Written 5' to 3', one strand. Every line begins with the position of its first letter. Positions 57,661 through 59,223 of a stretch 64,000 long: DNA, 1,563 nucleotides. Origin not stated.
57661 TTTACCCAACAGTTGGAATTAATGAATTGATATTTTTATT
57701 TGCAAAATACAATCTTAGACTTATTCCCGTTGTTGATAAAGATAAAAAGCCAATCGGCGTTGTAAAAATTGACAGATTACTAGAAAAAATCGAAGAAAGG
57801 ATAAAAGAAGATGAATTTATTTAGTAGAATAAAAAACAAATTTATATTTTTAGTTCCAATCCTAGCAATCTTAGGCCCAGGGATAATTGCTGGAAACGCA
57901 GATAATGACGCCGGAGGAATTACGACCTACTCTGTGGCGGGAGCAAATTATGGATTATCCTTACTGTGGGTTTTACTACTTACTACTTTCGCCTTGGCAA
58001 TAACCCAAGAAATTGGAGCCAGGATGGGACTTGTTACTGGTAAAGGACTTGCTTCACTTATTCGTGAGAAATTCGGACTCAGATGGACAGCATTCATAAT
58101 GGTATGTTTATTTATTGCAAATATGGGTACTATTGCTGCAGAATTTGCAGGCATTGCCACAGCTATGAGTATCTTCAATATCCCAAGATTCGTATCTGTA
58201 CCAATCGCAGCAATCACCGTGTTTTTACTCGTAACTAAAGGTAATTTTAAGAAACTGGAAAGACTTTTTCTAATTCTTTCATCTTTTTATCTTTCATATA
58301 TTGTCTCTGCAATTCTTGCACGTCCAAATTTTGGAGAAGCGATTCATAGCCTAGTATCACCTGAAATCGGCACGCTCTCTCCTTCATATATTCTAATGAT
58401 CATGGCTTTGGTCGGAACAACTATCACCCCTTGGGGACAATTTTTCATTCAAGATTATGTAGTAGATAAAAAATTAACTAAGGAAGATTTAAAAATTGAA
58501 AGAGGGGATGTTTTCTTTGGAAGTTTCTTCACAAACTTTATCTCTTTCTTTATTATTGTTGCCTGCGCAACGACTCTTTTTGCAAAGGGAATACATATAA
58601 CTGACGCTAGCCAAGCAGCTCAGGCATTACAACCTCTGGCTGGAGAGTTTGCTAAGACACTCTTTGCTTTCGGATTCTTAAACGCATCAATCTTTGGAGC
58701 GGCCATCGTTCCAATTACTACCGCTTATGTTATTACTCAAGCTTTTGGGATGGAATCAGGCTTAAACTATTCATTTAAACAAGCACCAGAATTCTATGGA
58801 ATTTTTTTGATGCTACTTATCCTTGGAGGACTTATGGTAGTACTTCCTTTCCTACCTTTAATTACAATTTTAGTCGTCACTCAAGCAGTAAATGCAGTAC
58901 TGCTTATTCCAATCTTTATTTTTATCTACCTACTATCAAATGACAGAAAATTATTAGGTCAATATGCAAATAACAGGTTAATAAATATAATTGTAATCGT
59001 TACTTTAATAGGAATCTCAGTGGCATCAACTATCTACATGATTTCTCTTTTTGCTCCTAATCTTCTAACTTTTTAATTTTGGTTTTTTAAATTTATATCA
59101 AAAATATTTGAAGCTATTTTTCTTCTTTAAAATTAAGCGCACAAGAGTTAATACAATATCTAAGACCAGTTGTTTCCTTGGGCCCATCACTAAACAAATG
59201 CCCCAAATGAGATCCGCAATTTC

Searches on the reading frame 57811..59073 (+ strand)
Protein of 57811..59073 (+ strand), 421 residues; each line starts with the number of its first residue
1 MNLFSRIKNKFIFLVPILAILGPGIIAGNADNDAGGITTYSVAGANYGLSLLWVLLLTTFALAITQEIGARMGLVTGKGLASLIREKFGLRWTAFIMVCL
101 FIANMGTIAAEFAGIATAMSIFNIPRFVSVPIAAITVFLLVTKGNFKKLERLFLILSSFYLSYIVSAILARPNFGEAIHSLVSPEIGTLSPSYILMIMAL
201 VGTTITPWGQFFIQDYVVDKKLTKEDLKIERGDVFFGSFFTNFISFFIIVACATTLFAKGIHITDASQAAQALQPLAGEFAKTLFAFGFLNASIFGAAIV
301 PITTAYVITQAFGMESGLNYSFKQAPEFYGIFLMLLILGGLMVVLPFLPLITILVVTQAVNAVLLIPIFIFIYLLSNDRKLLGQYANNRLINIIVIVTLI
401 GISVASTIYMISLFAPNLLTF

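Call 7: search_protein_families(library=pfam, proteins=[window:57811-59073:+], max_evalue=0.01)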
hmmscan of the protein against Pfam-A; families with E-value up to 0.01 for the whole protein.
window:57811-59073:+ (421 aa): 1 family
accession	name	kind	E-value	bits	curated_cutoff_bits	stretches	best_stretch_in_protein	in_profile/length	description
PF01566.24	Nramp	-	2e-92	310.4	29.8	1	37-388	1-356/357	Natural resistance-associated macrophage protein-like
